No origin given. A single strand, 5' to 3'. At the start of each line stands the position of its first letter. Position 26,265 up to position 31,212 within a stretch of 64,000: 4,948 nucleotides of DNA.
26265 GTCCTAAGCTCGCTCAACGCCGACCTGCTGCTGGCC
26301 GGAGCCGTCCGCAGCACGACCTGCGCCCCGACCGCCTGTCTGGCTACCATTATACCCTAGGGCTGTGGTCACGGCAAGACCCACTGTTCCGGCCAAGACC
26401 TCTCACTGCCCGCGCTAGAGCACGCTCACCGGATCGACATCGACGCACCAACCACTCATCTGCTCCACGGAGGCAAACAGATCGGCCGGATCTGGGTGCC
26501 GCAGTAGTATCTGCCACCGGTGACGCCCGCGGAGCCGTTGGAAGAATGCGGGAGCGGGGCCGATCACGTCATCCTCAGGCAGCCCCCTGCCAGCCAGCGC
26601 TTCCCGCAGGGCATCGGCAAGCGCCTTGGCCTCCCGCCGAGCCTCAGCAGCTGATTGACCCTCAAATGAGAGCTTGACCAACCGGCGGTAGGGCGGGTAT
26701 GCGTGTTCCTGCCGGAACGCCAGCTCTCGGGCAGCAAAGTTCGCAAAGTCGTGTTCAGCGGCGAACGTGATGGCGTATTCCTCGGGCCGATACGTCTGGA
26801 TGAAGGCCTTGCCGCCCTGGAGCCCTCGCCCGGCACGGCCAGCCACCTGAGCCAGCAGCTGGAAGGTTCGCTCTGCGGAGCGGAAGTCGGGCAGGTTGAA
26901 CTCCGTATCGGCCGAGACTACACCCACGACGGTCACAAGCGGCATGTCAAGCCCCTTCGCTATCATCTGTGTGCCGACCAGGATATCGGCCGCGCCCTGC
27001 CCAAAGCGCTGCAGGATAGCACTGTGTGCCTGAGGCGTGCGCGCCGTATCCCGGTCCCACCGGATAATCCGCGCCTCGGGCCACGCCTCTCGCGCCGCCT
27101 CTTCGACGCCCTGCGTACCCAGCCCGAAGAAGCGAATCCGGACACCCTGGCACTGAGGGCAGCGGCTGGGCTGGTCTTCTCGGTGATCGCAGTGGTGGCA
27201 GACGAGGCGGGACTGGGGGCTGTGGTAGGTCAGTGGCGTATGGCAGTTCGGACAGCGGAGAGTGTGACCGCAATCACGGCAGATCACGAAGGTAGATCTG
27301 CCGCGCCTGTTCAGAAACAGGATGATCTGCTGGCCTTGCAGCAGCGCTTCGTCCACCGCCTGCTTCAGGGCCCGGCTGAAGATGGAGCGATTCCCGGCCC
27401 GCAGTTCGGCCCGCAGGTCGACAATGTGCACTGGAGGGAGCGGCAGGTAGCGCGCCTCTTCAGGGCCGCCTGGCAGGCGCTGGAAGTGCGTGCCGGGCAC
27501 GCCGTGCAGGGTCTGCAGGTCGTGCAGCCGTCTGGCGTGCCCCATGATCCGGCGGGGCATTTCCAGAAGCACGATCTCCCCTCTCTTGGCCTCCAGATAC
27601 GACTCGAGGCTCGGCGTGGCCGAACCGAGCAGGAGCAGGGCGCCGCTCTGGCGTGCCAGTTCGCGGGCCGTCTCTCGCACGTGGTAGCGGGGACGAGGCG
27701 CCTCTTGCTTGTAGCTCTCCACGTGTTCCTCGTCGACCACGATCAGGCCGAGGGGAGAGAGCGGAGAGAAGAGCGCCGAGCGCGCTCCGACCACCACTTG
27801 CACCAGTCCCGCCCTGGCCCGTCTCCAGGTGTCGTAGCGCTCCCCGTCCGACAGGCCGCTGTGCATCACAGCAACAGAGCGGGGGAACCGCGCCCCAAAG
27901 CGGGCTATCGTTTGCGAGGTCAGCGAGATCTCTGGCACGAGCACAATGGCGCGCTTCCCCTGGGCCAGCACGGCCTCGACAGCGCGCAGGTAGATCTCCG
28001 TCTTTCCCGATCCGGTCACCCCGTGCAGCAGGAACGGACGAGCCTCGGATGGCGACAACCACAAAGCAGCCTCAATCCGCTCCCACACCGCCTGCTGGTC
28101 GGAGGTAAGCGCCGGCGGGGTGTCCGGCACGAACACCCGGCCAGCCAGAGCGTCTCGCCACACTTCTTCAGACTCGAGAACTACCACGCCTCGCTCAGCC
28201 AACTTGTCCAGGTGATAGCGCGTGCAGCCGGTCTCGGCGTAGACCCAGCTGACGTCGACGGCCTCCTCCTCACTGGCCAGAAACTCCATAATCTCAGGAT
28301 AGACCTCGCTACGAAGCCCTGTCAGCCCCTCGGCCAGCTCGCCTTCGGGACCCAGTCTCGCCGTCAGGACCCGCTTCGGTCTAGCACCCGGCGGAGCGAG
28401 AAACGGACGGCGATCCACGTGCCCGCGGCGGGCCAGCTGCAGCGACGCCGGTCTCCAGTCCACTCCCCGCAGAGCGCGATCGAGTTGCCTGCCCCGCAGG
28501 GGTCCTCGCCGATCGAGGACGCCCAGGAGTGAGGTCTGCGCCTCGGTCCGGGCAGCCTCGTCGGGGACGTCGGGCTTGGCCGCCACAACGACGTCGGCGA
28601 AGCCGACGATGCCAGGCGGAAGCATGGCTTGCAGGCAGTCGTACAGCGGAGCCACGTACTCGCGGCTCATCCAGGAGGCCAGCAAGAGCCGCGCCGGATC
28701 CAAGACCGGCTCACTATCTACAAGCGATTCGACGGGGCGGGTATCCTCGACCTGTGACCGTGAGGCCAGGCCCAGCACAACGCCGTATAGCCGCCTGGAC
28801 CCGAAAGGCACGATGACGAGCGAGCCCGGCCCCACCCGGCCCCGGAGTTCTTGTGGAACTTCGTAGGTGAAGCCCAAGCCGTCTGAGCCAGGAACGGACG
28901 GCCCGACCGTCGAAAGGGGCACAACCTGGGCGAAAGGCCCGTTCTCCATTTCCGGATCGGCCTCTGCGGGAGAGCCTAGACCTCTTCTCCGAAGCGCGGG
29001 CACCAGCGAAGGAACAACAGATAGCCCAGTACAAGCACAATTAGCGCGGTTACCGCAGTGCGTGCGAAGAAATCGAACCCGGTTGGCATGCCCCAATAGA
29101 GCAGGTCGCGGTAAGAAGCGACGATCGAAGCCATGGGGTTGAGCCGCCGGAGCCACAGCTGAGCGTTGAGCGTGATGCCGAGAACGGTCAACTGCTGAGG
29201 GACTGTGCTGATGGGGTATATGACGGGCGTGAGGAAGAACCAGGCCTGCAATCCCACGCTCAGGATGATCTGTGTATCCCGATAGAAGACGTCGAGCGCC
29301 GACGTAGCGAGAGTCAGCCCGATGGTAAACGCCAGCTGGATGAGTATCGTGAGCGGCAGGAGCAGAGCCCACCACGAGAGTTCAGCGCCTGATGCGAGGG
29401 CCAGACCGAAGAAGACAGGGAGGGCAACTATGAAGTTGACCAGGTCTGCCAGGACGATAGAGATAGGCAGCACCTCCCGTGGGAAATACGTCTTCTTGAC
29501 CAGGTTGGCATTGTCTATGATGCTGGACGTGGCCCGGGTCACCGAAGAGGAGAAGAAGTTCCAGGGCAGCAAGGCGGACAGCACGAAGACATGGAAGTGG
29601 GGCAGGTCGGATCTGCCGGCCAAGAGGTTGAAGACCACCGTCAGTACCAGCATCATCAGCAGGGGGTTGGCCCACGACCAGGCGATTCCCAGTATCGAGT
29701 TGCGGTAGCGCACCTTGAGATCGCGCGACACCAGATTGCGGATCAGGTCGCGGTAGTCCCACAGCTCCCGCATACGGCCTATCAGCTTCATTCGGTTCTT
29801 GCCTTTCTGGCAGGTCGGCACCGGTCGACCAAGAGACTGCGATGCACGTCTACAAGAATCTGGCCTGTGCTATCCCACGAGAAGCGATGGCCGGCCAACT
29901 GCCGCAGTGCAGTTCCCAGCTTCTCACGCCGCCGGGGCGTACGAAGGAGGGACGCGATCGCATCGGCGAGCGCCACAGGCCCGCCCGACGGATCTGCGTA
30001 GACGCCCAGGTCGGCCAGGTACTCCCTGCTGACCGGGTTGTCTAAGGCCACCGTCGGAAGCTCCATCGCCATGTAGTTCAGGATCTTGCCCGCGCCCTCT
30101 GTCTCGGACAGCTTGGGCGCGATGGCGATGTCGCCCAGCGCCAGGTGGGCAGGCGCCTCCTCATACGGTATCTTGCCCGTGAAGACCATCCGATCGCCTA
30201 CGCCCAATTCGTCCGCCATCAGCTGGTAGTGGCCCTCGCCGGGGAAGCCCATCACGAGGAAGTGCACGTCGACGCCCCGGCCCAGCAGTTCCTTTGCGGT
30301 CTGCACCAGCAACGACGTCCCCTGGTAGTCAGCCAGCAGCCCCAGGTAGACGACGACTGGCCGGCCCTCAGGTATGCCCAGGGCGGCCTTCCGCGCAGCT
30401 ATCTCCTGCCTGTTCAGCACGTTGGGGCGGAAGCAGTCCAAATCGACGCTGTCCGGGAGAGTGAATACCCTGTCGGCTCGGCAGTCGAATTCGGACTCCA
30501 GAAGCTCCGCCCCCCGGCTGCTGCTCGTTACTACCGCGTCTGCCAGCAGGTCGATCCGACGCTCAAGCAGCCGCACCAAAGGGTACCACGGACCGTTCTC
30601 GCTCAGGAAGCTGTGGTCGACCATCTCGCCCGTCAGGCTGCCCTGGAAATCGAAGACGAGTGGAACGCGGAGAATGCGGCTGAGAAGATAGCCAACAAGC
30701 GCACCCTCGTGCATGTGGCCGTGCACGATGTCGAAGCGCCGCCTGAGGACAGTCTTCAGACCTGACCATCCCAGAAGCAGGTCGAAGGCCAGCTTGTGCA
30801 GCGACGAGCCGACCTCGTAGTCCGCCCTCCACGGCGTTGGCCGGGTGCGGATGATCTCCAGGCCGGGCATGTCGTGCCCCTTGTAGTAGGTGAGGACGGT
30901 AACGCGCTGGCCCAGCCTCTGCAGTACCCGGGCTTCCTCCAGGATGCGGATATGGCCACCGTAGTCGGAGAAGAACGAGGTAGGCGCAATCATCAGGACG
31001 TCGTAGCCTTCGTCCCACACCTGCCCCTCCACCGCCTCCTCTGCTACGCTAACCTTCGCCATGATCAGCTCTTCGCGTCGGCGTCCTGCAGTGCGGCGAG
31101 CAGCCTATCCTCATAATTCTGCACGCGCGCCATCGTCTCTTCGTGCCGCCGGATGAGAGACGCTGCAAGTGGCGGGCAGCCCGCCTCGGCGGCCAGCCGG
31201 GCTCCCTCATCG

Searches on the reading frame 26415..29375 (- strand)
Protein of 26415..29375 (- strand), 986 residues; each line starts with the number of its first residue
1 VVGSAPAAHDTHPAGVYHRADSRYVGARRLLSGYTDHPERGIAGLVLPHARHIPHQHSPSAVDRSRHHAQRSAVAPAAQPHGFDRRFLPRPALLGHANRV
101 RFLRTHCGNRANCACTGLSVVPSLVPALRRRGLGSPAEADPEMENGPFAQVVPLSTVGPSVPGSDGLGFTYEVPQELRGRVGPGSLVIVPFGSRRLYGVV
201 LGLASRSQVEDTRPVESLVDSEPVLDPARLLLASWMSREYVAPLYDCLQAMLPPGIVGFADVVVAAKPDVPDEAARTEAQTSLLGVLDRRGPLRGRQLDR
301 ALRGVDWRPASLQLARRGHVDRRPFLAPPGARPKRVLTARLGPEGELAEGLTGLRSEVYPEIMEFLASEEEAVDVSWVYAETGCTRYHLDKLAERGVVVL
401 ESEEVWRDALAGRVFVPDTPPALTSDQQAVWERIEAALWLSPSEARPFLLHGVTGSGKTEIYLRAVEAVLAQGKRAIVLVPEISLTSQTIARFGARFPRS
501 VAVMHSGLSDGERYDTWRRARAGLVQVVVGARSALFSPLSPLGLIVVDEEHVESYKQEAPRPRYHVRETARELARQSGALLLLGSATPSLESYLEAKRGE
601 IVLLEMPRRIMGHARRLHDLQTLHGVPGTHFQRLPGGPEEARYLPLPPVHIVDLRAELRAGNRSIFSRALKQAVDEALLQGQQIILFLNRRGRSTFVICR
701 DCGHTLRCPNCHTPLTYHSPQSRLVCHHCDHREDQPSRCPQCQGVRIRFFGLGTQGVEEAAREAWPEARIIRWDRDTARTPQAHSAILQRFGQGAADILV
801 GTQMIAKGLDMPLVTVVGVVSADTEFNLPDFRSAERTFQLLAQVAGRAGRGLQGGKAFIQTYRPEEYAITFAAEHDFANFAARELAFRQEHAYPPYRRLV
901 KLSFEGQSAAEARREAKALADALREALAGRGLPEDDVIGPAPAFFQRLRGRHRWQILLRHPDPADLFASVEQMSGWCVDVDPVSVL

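Call 40: search_protein_families(library=pfam, proteins=[window:26415-29375:-], max_evalue=0.001)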
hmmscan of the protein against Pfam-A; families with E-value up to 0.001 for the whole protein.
window:26415-29375:- (986 aa): 6 families
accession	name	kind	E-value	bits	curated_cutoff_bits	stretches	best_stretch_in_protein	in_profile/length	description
PF17764.6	PriA_3primeBD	-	1.5e-22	79.7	22.7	1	169-253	12-96/96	3'DNA-binding domain (3'BD)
PF00270.35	DEAD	-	1e-16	61.6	26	1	426-592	3-163/167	DEAD/DEAH box helicase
PF18074.6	PriA_C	-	9.1e-14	52.5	26.9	1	895-973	1-76/95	Primosomal protein N C-terminal domain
PF04851.21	ResIII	-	9.4e-14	52.1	22.5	1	423-589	4-163/164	Type III restriction enzyme, res subunit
PF00271.37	Helicase_C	-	7.1e-10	39.6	23.5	1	780-850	50-108/110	Helicase conserved C-terminal domain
PF18319.7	Zn_ribbon_PriA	-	2.3e-07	31.1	26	1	708-733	1-26/27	PriA DNA helicase Cys-rich region (CRR) domain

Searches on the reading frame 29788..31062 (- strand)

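Call 40: search_protein_families(library=pfam, proteins=[window:29788-31062:-], max_evalue=0.001)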
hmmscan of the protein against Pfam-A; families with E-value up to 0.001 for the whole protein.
window:29788-31062:- (424 aa): 4 families
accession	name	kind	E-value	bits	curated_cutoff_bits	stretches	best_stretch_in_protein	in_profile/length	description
PF00534.26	Glycos_transf_1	-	1e-18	67.9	26.4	1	225-387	6-170/172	Glycosyl transferases group 1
PF13692.12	Glyco_trans_1_4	-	1.5e-17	64.6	27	1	234-374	1-141/142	Glycosyl transferases group 1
PF13439.12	Glyco_transf_4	-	6e-17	62.6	28.5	1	38-209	6-169/170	Glycosyltransferase Family 4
PF13579.12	Glyco_trans_4_4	-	7.3e-15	56.1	29.7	1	35-203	2-156/158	Glycosyl transferase 4-like domain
